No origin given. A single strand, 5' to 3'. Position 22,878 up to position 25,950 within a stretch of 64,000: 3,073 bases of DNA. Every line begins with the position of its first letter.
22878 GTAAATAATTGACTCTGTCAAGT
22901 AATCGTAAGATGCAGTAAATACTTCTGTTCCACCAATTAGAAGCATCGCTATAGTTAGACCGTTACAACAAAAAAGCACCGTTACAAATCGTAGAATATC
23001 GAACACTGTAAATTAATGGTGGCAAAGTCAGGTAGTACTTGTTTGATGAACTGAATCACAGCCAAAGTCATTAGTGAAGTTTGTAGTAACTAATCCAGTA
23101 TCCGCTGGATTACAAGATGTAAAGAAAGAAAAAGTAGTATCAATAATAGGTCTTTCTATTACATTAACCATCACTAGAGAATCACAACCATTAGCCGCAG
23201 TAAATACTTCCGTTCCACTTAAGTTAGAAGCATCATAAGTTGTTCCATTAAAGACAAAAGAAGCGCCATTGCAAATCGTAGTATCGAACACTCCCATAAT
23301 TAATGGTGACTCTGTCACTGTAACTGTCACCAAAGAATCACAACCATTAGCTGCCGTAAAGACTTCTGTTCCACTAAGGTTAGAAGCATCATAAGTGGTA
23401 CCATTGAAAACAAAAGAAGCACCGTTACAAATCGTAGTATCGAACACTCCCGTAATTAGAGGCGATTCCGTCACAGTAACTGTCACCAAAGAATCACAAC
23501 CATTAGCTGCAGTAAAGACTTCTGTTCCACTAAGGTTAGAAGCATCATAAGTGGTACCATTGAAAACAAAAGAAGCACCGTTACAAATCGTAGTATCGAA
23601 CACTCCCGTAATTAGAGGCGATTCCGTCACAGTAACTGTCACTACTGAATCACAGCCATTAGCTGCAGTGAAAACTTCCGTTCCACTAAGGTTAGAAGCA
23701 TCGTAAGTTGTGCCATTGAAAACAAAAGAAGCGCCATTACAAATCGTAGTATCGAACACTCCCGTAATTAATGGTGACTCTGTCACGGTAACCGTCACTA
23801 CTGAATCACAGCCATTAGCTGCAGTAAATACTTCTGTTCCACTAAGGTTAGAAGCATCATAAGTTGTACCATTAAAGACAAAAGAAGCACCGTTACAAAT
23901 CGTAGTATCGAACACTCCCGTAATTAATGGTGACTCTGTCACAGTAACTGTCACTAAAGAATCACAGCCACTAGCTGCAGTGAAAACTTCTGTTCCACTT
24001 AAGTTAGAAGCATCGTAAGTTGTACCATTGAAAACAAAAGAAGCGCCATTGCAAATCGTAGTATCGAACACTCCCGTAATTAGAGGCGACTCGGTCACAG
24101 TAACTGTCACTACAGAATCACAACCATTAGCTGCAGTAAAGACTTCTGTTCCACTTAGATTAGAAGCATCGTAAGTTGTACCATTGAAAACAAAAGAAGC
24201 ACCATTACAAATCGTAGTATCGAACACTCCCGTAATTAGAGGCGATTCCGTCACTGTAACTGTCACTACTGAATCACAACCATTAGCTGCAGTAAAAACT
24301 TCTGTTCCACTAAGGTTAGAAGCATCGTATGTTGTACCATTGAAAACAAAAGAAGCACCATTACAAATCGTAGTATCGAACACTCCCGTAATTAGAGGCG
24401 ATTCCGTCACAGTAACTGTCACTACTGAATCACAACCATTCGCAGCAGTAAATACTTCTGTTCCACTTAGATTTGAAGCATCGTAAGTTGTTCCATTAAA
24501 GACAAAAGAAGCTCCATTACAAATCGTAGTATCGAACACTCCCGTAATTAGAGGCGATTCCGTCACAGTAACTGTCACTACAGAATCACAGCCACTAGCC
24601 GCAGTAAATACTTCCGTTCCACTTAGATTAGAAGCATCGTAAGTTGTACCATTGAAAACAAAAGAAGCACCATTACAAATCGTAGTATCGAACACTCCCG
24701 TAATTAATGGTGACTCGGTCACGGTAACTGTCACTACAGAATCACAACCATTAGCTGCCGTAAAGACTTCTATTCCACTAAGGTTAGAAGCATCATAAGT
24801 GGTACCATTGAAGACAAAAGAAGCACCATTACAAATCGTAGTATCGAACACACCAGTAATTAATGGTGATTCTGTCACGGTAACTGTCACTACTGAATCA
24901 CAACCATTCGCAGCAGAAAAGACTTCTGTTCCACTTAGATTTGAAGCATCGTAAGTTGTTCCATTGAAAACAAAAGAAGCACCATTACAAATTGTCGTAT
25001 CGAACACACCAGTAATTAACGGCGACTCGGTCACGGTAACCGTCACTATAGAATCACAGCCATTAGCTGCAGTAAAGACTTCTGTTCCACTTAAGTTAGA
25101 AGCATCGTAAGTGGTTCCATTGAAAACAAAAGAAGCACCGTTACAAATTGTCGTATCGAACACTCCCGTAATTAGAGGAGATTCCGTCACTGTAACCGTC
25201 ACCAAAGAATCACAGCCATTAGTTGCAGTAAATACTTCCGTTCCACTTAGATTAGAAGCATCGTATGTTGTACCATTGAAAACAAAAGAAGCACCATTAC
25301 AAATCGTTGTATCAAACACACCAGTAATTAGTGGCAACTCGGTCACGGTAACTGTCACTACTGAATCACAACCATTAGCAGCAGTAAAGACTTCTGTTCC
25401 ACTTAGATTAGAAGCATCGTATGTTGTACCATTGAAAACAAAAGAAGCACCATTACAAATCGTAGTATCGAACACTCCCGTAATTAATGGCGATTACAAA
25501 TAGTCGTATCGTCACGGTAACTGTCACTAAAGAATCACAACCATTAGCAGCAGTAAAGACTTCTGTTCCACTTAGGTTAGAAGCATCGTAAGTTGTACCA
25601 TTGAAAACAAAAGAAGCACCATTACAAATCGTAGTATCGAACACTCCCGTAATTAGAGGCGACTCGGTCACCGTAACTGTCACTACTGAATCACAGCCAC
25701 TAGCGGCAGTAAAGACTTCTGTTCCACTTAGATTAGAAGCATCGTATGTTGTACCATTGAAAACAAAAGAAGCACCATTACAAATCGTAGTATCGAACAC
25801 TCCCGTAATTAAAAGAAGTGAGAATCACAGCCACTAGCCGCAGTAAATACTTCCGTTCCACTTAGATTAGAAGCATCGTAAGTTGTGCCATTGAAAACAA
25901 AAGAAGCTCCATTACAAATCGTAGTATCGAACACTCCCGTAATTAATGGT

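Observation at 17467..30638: One ~13.2 kb T9SS adhesin gene shattered into five ORFs, with every break inside a tandem-repeat array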

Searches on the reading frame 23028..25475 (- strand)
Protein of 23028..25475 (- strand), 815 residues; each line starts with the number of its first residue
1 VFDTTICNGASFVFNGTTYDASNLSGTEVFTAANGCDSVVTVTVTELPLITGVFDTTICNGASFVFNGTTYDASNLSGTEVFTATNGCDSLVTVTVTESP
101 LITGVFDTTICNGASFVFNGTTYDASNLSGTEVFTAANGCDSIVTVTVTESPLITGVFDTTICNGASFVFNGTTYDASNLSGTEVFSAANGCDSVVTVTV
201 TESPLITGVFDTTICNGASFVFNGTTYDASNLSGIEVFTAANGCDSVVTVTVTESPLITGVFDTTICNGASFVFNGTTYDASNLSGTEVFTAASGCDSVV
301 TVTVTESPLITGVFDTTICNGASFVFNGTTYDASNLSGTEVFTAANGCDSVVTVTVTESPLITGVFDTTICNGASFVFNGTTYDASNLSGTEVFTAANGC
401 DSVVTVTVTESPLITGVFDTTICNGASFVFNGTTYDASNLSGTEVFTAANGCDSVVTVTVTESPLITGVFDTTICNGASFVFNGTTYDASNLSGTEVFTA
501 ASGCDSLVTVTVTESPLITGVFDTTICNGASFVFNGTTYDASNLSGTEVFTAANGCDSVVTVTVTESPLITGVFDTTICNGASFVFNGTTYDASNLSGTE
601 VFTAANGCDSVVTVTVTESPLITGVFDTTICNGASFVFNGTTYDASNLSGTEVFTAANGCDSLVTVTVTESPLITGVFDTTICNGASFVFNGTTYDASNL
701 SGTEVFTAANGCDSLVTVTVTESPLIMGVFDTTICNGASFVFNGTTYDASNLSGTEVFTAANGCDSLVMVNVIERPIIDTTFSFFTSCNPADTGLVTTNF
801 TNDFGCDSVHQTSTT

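Call 6: search_protein_families(library=pfam, proteins=[window:23028-25475:-], max_evalue=0.01)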
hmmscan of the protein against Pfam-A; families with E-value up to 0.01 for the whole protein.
window:23028-25475:- (815 aa): 5 families
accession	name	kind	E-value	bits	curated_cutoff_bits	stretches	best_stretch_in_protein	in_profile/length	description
PF21279.3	YhfX-like_C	-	8.8e-12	45.9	27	0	736-793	11-68/97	YhfX-like, C-terminal domain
PF05952.17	ComX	-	1.4e-07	31.7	25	0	710-733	21-44/55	Bacillus competence pheromone ComX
PF21504.2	FLIC_barrel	-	1.7e-07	31.4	27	0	67-79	31-43/44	Flagellin, barrel domain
PF08063.17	Zn_ribbon_PADR1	-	1e-06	28.8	25.1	0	6-19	7-20/42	PADR1 domain, zinc ribbon fold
PF24381.1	DUF7537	-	7e-05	22.9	31.7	0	635-754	112-235/258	Family of unknown function (DUF7537)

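Call 7: search_protein_families(library=ncbifam, proteins=[window:23028-25475:-], max_evalue=0.01)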
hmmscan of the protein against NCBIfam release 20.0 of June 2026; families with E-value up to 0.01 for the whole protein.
window:23028-25475:- (815 aa): 1 family
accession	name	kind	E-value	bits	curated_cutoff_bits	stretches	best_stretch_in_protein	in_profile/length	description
TIGR02371.1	ala_DH_arch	equivalog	1.9e-09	37.1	409.15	0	687-728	168-209/325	alanine dehydrogenase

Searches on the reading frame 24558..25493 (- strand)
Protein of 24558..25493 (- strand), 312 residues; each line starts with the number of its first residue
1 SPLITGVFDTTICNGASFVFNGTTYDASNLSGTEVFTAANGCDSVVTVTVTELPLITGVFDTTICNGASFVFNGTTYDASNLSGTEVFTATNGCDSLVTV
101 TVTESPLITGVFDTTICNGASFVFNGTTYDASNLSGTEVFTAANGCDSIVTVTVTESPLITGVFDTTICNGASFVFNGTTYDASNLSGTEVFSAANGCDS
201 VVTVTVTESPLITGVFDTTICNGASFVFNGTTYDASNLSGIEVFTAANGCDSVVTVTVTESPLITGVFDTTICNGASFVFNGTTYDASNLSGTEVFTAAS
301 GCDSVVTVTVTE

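Call 47: find_homologous_proteins(query=window:24558-25493:-, max_evalue=1e-10)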
Query window:24558-25493:- (312 aa): 529 proteins with E <= 1e-10 among 8000 candidates; the best 120 are listed.
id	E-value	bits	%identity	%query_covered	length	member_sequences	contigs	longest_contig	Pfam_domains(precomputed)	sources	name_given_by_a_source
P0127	6.6e-121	421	61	88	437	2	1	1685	PF09519.18,PF18962.8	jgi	jgi:hypothetical protein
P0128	1.9e-82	295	44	94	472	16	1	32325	PF18962.8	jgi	jgi:hypothetical protein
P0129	5.9e-73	264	38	100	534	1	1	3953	PF18962.8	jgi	jgi:trimeric autotransporter adhesin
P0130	5.0e-66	241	35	96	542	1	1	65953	PF25558.1,PF27579.1,PF23250.2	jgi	jgi:hypothetical protein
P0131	3.1e-63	232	43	98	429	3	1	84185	PF12869.14,PF13585.13,PF23870.2,PF01336.32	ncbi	-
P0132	5.1e-63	231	37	95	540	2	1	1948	PF13585.13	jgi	jgi:gliding motility-associated-like protein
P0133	2.0e-61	226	37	99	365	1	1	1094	PF17883.7,PF00801.27,PF18981.7,PF26732.1,PF06281.18,PF18793.8,PF07411.18,PF09134.17,PF18911.7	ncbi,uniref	ncbi:hypothetical protein, partial [Terrimonas alba]|uniref:hypothetical protein n=1 Tax=Terrimonas 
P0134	2.8e-61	225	34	96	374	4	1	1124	PF26428.1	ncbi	ncbi:MAG: hypothetical protein ACKOAV_12855, partial [Bacteroidota bacterium]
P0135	6.5e-59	217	37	97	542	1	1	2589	-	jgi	jgi:hypothetical protein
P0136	4.0e-58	215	35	89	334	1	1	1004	PF26428.1,PF20164.5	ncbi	ncbi:MAG: hypothetical protein ABL940_14030, partial [Bacteroidia bacterium]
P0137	2.7e-57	212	34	96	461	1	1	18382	PF19406.6,PF27579.1,PF05721.20,PF22078.2,PF16520.12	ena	-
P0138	5.7e-57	211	31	99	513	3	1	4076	PF18962.8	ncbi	-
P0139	6.9e-57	211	33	97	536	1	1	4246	PF13585.13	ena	-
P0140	5.0e-56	208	47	80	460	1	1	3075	PF18962.8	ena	-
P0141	9.6e-56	207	47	77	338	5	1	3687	PF13585.13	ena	-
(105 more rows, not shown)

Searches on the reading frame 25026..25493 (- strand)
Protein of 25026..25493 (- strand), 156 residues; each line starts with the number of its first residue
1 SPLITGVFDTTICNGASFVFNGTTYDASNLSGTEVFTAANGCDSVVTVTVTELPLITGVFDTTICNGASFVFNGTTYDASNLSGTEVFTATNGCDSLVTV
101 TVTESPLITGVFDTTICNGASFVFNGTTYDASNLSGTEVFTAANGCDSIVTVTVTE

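Call 65: predict_structure(alignment_id=A1)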
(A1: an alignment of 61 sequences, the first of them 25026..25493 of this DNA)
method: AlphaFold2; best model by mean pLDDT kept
length: 156 residues; sequences in the alignment: 61
mean_pLDDT: 95.5   pTM: 0.66
mean pLDDT of the five models: 95.5, 94.7, 93.9, 93.5, 93.1
residues with pLDDT >= 90: 144; 70-90: 11; 50-70: 1; < 50: 0
segments of 3 or more residues with pLDDT < 50: none
pLDDT, mean of each block of 10 residues (from residue 1): 91 96 97 95 96 96 96 98 96 94 94 98 97 97 91 97
secondary structure, 60 per line:
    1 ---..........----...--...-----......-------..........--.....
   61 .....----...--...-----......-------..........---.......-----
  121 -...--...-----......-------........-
elements in order: E4-13 E18-20 E23-25 E31-36 E44-53 E56-65 E70-72 E75-77 E83-88 E96-105 E109-115 E122-124 E127-129 E135-140 E148-155

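Call 67: fold_search(model_id=the predicted structure, library=pdb)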
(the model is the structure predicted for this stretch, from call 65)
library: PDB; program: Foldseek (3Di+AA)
matches with E <= 10: 471; with E <= 0.001: 5
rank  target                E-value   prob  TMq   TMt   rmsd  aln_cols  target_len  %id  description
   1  9flp_A                1.1e-04  1.00  0.30  0.09   9.8       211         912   18  CryoEM structure of the neck (1403-2314) in the grappling hook protein A (GhpA) in the bacterium Aureispira sp. CCB-QB (released 2024-10-16)
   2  5jde_B                2.7e-04  0.85  0.23  0.16  13.3       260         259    9  Crystal structure of I9-I11 tandem from titin (P1) (released 2016-09-14)
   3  9fls_A                3.2e-04  1.00  0.34  0.21  10.7       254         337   20  CryoEM structure of the fragment-3 (2061-2397) in the grappling hook protein A (GhpA) in the bacterium Aureispira sp.  (released 2024-10-16)
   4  9fly_A                7.5e-04  0.99  0.34  0.11   9.1       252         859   18  CryoEM structure of the base (4151-5009) in the grappling hook protein A (GhpA) in the bacterium Aureispira sp. CCB-QB (released 2024-10-16)
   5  5jde_A                9.5e-04  0.72  0.23  0.17  13.7       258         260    8  Crystal structure of I9-I11 tandem from titin (P1) (released 2016-09-14)
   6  9flw_A                2.4e-03  0.95  0.33  0.15  10.7       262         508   20  CryoEM structure of the fragment-6 (3571-4078) in the grappling hook protein A (GhpA) in the bacterium Aureispira sp.  (released 2024-10-16)
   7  6s5y_B                2.8e-03  0.99  0.22  0.22   9.2       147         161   17  Structure of tandemly arrayed consecutive Rib domains (Rib2R) from Group B Streptococcal species Streptococcus agalact (released 2019-12-11)
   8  5w1d                  3.4e-03  0.54  0.19  0.10  15.4       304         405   10  Crystal Structure of Mouse Protocadherin-15 EC4-7 (released 2018-06-06)
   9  9ijj_4J               3.8e-03  0.97  0.35  0.12  11.5       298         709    8  In situ structure of the central apparatus in mouse sperm axoneme. (released 2025-06-04)
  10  6s5y_H                4.2e-03  0.75  0.18  0.18   9.7       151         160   16  Structure of tandemly arrayed consecutive Rib domains (Rib2R) from Group B Streptococcal species Streptococcus agalact (released 2019-12-11)
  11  6s5y_A                8.0e-03  0.96  0.24  0.23   8.6       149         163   16  Structure of tandemly arrayed consecutive Rib domains (Rib2R) from Group B Streptococcal species Streptococcus agalact (released 2019-12-11)
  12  7ol4_A                1.1e-02  0.41  0.21  0.08  18.9       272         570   11  Mouse contactin-1 neurofascin-155 immunoglobulin domains adhesion complex (released 2022-12-14)
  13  5d0o_A                1.2e-02  0.47  0.17  0.05  22.6       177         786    9  BamABCDE complex, outer membrane beta barrel assembly machinery entire complex (released 2016-03-09)
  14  9a2o_MODEL_1_A        1.2e-02  0.35  0.16  0.05  21.0       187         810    8  Model of E. coli BamA by in-cell photo-crosslinking MS and deep learning (released 2023-02-24)
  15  8bwc_A                1.3e-02  0.44  0.18  0.06  19.8       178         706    8  E. coli BAM complex (BamABCDE) wild-type (released 2023-05-24)
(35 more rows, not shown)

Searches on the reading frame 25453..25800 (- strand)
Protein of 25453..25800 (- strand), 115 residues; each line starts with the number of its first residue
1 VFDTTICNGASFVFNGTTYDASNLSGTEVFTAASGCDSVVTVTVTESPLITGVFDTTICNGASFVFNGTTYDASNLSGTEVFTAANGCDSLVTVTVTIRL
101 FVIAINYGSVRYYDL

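Call 6: search_protein_families(library=pfam, proteins=[window:25453-25800:-], max_evalue=0.01)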
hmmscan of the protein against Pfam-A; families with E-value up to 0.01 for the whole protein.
window:25453-25800:- (115 aa): 0 families

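Call 7: search_protein_families(library=ncbifam, proteins=[window:25453-25800:-], max_evalue=0.01)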
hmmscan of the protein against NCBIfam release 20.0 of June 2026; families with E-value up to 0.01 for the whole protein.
window:25453-25800:- (115 aa): 0 families

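Call 73: find_encoding_contigs(protein=window:25453-25800:-, flank=3000, max_places=5)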
Protein window:25453-25800:- (115 aa): no gene with exactly this product is on record in the collection.
